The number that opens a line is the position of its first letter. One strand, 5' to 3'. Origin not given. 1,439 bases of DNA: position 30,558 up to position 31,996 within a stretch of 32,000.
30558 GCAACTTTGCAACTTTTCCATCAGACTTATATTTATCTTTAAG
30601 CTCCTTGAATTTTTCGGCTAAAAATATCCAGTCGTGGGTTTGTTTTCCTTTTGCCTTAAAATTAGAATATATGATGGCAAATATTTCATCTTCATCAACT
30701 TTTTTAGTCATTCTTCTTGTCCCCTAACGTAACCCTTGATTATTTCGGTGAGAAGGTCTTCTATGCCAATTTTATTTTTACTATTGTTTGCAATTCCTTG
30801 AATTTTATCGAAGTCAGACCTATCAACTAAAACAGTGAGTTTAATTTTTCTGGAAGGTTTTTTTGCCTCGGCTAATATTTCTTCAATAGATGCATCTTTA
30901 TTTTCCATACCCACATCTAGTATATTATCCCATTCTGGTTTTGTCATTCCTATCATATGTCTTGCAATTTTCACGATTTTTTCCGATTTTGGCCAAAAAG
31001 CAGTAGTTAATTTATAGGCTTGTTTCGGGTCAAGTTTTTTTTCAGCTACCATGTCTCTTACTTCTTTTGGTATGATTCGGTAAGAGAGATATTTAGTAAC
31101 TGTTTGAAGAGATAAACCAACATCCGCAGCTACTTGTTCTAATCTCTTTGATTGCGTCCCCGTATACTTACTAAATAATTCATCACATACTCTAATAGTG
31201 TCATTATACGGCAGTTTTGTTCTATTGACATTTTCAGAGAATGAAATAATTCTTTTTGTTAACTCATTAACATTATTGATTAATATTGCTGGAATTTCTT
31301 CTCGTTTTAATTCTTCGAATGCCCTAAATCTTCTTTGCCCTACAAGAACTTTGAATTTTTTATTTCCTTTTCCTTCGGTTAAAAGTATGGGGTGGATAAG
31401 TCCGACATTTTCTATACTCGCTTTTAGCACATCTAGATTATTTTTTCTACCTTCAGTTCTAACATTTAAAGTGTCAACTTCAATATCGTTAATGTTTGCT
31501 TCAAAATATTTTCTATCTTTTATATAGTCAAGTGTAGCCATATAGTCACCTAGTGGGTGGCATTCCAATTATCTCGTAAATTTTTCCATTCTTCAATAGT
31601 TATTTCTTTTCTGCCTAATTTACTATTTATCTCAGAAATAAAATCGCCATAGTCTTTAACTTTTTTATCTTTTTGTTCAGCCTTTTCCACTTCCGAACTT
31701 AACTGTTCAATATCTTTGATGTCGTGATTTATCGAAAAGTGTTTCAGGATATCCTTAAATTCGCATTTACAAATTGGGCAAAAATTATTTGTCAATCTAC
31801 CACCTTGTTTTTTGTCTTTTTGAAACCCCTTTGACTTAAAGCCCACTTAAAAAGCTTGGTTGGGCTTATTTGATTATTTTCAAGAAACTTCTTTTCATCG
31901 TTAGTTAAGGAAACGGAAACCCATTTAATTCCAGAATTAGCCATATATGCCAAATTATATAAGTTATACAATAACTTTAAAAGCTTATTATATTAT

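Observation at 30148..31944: Three ribbon-helix-helix-like modules and three copies of a ParB helix motif within one operon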

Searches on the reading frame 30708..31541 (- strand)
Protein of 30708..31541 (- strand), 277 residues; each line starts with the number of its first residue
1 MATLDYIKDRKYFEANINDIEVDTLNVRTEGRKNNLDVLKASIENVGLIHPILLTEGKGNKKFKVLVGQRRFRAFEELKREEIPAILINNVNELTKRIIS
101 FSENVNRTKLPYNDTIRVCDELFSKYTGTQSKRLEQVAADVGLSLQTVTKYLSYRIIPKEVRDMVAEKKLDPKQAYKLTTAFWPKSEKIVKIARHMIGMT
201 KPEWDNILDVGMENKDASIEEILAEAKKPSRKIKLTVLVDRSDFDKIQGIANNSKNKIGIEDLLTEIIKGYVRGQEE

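Call 7: search_protein_families(library=pfam, proteins=[window:30708-31541:-], max_evalue=1)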
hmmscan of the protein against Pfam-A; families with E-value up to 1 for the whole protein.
window:30708-31541:- (277 aa): 6 families
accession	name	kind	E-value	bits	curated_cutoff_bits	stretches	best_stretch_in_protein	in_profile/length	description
PF02195.25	ParB_N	-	8.8e-13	48.6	26.3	1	14-105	5-94/95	ParB N-terminal domain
PF17762.8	HTH_ParB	-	0.00032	21.2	22.6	1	134-194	23-81/102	ParB HTH domain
PF14493.12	HTH_40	-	0.0035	18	27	1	130-160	11-41/89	Helix-turn-helix domain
PF23129.1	DotZ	-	0.012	15.6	27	1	89-195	102-208/293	DotZ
PF08650.15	DASH_Dad4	-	0.14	12.6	29.8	1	87-135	16-63/71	DASH complex subunit Dad4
PF02680.19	DUF211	-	0.22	12.2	22.1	0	19-50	41-73/89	Uncharacterized ArCR, COG1888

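Call 11: search_solved_structures(query=window:30708-31541:-, max_evalue=10, show_alignments=2)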
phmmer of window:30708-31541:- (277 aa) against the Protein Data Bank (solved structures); distinct sequences matched with E-value up to 10: 17.
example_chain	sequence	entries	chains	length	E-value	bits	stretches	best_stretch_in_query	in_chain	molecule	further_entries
7ng0_A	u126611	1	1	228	6.1e-12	49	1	27-197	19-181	Nucleoid occlusion protein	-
7nfu_A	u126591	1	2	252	8.5e-12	48.5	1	26-197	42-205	Nucleoid occlusion protein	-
7ol9_A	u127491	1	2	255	1.4e-09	41.2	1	12-185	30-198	Nucleoid occlusion protein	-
7bnk_A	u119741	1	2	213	1.5e-09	41.2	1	19-178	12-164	ParB family protein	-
7bnr_A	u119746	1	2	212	2.2e-09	40.6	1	26-178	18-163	ParB family protein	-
7o0n_A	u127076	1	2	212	3.9e-09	39.8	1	19-178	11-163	ParB family protein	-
6sdk_A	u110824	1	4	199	3.7e-08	36.6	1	27-171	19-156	Stage 0 sporulation protein J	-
4umk_A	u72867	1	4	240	1e-07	35.2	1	11-181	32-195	PROBABLE CHROMOSOME-PARTITIONING PROTEIN PARB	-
6t1f_A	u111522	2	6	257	1.7e-06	31.2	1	28-181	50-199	Chromosome-partitioning protein ParB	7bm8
1vz0_A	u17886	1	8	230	0.0015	21.5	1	33-165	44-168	Chromosome-partitioning protein Spo0J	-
8qa8_A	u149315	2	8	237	0.0015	21.5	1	38-189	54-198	Transcriptional repressor protein KorB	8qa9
3cyi_A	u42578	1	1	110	0.17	14.8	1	36-90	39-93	Sulfiredoxin-1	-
3hy2_X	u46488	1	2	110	0.25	14.3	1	36-90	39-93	Sulfiredoxin-1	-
7lj1_a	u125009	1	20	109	0.44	13.4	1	36-90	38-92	Sulfiredoxin-1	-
2rii_X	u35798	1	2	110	0.45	13.4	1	36-90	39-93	Sulfiredoxin-1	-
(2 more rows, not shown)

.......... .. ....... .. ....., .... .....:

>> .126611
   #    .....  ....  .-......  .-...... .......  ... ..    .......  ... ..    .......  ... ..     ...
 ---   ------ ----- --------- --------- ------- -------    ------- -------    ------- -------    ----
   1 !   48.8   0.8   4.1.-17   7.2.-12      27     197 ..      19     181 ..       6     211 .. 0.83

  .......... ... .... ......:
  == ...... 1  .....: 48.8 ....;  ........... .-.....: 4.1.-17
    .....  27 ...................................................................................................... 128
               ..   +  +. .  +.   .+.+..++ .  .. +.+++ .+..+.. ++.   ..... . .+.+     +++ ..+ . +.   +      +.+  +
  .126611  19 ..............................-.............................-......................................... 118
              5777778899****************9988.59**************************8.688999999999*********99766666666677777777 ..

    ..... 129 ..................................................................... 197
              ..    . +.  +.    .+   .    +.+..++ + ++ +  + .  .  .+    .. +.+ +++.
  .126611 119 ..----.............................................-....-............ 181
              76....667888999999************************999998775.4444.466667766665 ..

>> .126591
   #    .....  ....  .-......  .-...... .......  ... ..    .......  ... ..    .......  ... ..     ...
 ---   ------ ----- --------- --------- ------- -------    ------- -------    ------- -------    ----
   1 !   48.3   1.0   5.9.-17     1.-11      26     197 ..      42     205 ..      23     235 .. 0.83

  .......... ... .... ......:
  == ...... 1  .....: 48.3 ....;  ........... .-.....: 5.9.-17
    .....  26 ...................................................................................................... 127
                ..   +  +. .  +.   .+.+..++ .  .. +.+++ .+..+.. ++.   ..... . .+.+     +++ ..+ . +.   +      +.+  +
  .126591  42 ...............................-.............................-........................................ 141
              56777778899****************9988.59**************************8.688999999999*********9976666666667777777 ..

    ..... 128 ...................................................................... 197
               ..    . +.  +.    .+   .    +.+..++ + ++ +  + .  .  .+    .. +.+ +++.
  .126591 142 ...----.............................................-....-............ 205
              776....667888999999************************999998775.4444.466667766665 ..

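Call 13: find_homologous_proteins(query=window:30708-31541:-)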
Query window:30708-31541:- (277 aa): 23 proteins with E <= 0.001 among 1582 candidates.
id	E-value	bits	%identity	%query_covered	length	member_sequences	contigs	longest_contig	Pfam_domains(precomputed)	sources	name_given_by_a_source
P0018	2.6e-174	596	100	100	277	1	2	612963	PF02195.27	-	-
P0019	6.0e-102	359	58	98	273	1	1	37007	PF02195.27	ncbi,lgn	ncbi:MAG: ParB/RepB/Spo0J family partition protein [Candidatus Aenigmatarchaeota archaeon]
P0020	5.6e-96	339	55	99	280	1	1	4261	PF02195.27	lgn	-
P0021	1.7e-95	338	58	94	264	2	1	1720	PF02195.27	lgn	-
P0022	5.6e-93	329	56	99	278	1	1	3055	PF02195.27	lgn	-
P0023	1.2e-92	328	54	98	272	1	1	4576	PF02195.27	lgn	-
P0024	4.2e-92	326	55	98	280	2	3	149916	PF02195.27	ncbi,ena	-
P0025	6.8e-92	326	52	98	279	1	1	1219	PF02195.27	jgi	jgi:ParB/RepB/Spo0J family partition protein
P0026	4.5e-89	317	55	98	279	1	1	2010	PF02195.27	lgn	-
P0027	1.0e-87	312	52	98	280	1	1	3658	PF02195.27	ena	-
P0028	1.2e-87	312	51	99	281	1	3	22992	PF02195.27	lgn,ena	-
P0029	3.1e-87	311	53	99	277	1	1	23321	PF02195.27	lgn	-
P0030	1.0e-84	302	52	99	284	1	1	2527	PF02195.27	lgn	-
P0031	1.9e-84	301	51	99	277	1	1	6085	PF02195.27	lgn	-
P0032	6.5e-83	296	52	99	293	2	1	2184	PF02195.27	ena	-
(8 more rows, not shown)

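Call 26: search_protein_families(library=padloc, proteins=[window:30708-31541:-], max_evalue=0.1)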
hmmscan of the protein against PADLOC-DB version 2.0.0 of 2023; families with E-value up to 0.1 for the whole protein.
window:30708-31541:- (277 aa): 1 family
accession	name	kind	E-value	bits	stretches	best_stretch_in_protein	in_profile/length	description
PDLC03229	MTase_II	-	0.00015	18.7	1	26-104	24-100/436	Type II methyltransferase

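Call 37: predict_structure(alignment_id=A2)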
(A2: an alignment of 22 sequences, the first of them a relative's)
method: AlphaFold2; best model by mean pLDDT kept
length: 277 residues; sequences in the alignment: 22
mean_pLDDT: 83.9   pTM: 0.65
mean pLDDT of the five models: 83.9, 82.0, 81.3, 78.1, 78.1
residues with pLDDT >= 90: 77; 70-90: 170; 50-70: 28; < 50: 2
segments of 3 or more residues with pLDDT < 50: none
pLDDT, mean of each block of 10 residues (from residue 1): 78 95 82 74 91 87 90 93 93 89 73 84 89 90 85 86 92 87 88 89 83 83 78 73 84 69 77 61
secondary structure, 60 per line:
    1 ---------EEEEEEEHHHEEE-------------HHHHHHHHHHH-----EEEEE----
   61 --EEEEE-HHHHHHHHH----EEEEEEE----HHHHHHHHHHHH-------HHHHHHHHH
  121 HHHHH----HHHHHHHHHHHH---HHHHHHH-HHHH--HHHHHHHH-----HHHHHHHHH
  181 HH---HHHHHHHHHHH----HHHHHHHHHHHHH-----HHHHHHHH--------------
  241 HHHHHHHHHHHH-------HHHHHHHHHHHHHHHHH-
elements in order: E10-16 E20-22 H36-46 E52-56 E63-67 H69-77 E82-88 H93-104 H112-125 H130-141 H145-151 H153-156 H159-166 H172-182 H186-196 H201-213 H219-226 H241-252 H260-276

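Call 89: find_related_loci(query=A2, collection=viral_contigs, flank=10000)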
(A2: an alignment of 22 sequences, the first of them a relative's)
Query A2 (277 aa) in viral_contigs; peptide patterns used: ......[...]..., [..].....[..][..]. (x = any residue, [..] = any of these).
17 stretches matched a pattern; 2 encode a relative of the query (tblastn E <= 1e-3); 2 distinct loci.
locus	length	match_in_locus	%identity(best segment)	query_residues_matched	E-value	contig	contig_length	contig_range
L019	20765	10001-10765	33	17-273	2e-52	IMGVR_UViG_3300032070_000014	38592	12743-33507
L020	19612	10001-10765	33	17-273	3e-52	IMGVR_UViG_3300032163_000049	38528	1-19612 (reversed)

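Call 92: search_protein_families(library=pfam, proteins=[L019:9917-10789:+, L019:10752-11357:+, L019:8614-8811:+, L019:12231-12896:+, L019:11327-12034:+, L019:9696-9938:+, L019:12872-13291:+], max_evalue=0.01)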
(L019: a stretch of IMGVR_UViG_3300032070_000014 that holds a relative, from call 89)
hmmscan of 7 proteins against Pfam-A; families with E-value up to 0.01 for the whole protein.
L019:9917-10789:+ (290 aa): 1 family
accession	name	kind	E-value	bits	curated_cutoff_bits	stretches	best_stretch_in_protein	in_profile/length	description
PF02195.25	ParB_N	-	2.7e-13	50.2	26.3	1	26-115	5-94/95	ParB N-terminal domain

L019:10752-11357:+ (201 aa): 1 family
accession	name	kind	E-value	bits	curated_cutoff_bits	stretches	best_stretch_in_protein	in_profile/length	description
PF17762.8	HTH_ParB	-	0.00021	21.8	22.6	1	37-117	3-84/102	ParB HTH domain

L019:8614-8811:+ (65 aa): 1 family
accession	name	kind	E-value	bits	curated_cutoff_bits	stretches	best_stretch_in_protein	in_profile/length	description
PF19807.5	DUF6290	-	0.00039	21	27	1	13-45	5-37/72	Family of unknown function (DUF6290)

L019:12231-12896:+ (221 aa): 1 family
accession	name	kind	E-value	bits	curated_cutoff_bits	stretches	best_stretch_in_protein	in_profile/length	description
PF01507.26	PAPS_reduct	-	6.1e-05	23.5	22.5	1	2-91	16-101/175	Phosphoadenosine phosphosulfate reductase domain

L019:11327-12034:+ (235 aa): 1 family
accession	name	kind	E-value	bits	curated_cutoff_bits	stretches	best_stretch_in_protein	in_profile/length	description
PF00227.31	Proteasome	-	6.7e-09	36.1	22.4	1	11-76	5-68/189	Proteasome subunit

L019:9696-9938:+ (80 aa): 1 family
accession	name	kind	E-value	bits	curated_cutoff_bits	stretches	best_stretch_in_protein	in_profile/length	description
PF23353.1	BBS2_hp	-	0.0009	19.7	27.7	1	26-71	3-48/98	BBS2 hairpin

L019:12872-13291:+ (139 aa): 0 families

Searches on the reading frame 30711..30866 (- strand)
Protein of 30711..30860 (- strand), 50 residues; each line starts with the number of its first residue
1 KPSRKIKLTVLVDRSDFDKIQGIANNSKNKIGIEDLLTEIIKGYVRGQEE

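Call 9: search_protein_families(library=pfam, proteins=[window:30711-30860:-], max_evalue=10)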
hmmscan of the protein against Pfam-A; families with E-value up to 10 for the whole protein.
seq(50 aa): 0 families

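Call 32: search_solved_structures(query=A4, max_evalue=10, show_alignments=3)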
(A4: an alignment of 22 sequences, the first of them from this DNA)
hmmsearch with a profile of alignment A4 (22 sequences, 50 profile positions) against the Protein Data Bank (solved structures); distinct sequences matched with E-value up to 10: 3.
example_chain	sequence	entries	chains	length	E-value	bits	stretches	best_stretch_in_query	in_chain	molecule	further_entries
2k9i_A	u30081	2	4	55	0.11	16.1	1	8-48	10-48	Uncharacterized protein ORF56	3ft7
1p94_A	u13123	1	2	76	0.2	15.3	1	31-49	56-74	plasmid partition protein ParG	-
3h4s_E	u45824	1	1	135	0.35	14.5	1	14-46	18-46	KCBP interacting Ca2+-binding protein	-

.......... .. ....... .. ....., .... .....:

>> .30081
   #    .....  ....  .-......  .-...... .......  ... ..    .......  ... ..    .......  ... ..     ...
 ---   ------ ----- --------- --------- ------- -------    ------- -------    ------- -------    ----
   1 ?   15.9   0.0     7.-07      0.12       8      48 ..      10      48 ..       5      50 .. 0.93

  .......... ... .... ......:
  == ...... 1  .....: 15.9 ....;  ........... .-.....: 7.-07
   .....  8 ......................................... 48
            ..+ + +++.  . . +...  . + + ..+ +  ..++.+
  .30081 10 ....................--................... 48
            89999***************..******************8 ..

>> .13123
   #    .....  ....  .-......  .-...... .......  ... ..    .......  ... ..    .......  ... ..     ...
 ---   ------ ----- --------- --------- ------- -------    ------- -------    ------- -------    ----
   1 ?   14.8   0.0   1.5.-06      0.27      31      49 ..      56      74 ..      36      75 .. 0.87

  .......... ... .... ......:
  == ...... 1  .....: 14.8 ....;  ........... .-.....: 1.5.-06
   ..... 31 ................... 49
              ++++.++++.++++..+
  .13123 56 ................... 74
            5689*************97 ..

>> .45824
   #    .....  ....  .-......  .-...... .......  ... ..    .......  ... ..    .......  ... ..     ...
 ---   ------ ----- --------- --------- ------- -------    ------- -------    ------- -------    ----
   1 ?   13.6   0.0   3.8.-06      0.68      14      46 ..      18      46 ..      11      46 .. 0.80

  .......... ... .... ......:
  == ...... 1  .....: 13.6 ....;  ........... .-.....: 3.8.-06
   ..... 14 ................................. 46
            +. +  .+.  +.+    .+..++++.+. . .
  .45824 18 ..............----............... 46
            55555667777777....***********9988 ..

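Call 34: search_protein_families(library=pfam, alignment_id=A4, max_evalue=0.1)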
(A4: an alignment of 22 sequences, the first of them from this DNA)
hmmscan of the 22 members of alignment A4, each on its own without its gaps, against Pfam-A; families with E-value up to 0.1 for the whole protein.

A. member 1, seq(52 aa): 0 families

B. families by the number of members that match (of 22 scanned): 6 families
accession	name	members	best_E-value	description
PF01402.27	RHH_1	2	0.00071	Ribbon-helix-helix protein, copG family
PF13467.12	RHH_4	2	0.0038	Ribbon-helix-helix domain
PF10038.14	DUF2274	1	0.006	Protein of unknown function (DUF2274)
PF10056.14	DUF2293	1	0.032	Uncharacterized conserved protein (DUF2293)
PF09274.16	ParG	1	0.035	ParG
PF15412.11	Nse4-Nse3_bdg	1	0.039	Binding domain of Nse4/EID3 to Nse3-MAGE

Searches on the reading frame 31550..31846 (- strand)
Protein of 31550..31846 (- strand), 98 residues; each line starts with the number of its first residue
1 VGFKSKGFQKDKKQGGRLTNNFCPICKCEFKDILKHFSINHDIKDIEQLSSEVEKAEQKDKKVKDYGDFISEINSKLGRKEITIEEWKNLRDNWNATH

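Call 7: search_protein_families(library=pfam, proteins=[window:31550-31846:-], max_evalue=1)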
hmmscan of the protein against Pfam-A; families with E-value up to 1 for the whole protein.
window:31550-31846:- (98 aa): 3 families
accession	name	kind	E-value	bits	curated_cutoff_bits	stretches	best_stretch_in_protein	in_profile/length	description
PF08702.15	Fib_alpha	-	0.015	16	29.9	1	20-75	13-66/143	Fibrinogen alpha/beta chain family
PF05605.18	zf-Di19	-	0.028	15.1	27.5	1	19-41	30-53/54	Drought induced 19 protein (Di19), zinc-binding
PF06056.18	Terminase_5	-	0.041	14.3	20.3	1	71-96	17-41/58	Putative ATPase subunit of terminase (gpP-like)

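Call 26: search_protein_families(library=padloc, proteins=[window:31550-31846:-], max_evalue=0.1)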
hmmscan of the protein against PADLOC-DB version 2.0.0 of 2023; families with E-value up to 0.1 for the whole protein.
window:31550-31846:- (98 aa): 2 families
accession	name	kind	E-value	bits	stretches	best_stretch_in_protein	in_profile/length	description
PDLC00535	JetA2|JetA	-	0.0025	15.1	1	19-97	30-106/487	DUF2397 domain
PDLC03583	REase_II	-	0.0063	13.7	1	34-79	270-315/319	Type II restriction enzyme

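Call 96: find_encoding_contigs(protein=window:31550-31846:-, flank=6000, max_places=4)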
Protein window:31550-31846:- (98 aa): 1 contig read that carries it; 1 place shown.
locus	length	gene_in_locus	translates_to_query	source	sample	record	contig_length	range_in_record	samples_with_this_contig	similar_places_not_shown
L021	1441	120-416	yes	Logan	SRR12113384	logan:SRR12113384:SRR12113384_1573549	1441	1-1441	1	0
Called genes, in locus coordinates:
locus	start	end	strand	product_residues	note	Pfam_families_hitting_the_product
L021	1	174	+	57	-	?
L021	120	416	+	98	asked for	-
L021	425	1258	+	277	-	PF02195:ParB_N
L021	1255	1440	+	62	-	?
